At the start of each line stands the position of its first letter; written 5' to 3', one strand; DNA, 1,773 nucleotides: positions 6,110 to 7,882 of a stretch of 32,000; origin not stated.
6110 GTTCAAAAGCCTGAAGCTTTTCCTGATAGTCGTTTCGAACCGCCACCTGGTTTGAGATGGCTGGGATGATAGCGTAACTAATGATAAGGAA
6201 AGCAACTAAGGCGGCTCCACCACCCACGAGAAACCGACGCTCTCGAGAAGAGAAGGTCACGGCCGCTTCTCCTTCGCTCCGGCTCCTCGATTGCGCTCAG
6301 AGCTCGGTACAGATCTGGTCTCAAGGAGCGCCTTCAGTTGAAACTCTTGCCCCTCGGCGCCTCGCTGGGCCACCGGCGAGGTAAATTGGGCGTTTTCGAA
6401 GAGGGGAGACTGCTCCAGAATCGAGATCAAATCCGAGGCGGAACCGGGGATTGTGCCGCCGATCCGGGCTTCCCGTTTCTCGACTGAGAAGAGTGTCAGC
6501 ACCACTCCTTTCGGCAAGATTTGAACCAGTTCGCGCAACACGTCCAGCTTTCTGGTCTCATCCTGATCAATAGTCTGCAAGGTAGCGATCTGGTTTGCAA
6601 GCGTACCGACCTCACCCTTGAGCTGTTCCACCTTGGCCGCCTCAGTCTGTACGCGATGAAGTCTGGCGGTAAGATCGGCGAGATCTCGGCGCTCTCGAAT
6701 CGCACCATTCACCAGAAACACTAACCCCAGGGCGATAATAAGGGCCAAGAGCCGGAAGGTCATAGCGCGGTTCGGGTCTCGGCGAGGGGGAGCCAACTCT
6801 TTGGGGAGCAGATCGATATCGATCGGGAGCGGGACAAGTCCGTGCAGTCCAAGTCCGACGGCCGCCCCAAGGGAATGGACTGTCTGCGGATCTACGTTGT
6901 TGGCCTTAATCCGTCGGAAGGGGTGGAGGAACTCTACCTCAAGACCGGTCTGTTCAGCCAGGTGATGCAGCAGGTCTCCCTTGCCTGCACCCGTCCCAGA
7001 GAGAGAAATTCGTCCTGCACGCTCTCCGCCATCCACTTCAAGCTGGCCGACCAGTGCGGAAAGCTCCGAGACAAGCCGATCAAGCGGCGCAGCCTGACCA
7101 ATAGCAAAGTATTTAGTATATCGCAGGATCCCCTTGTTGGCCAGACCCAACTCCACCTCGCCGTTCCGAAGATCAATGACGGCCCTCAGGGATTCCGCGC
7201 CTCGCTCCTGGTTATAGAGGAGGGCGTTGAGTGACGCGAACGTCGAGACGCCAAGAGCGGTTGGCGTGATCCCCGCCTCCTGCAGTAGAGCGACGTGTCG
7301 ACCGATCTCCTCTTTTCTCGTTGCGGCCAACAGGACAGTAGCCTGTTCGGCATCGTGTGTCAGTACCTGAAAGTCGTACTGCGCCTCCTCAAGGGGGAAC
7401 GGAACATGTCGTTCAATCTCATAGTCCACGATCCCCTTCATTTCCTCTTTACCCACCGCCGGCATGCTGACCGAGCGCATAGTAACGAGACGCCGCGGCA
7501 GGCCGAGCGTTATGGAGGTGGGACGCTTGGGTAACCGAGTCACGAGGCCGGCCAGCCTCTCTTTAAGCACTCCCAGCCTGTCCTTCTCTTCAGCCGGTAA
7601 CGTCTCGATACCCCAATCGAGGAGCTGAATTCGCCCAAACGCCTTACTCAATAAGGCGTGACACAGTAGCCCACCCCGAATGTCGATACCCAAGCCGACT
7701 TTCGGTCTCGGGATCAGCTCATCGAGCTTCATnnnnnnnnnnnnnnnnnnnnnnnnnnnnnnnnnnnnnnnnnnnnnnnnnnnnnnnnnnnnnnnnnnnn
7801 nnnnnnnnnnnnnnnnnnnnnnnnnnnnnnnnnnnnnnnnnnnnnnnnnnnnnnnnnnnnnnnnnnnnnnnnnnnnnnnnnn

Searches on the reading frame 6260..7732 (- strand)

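Call 69: search_protein_families(library=pfam, proteins=[window:6260-7732:-], max_evalue=0.00001)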
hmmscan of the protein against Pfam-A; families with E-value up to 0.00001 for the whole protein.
window:6260-7732:- (491 aa): 2 families
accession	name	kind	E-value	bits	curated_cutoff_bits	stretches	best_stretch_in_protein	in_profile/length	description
PF11104.14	PilM_2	-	9.2e-21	74.6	27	1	50-206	41-205/340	Type IV pilus assembly protein PilM;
PF05137.18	PilN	-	1e-10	42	22.8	1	398-468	2-76/78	Fimbrial assembly protein (PilN)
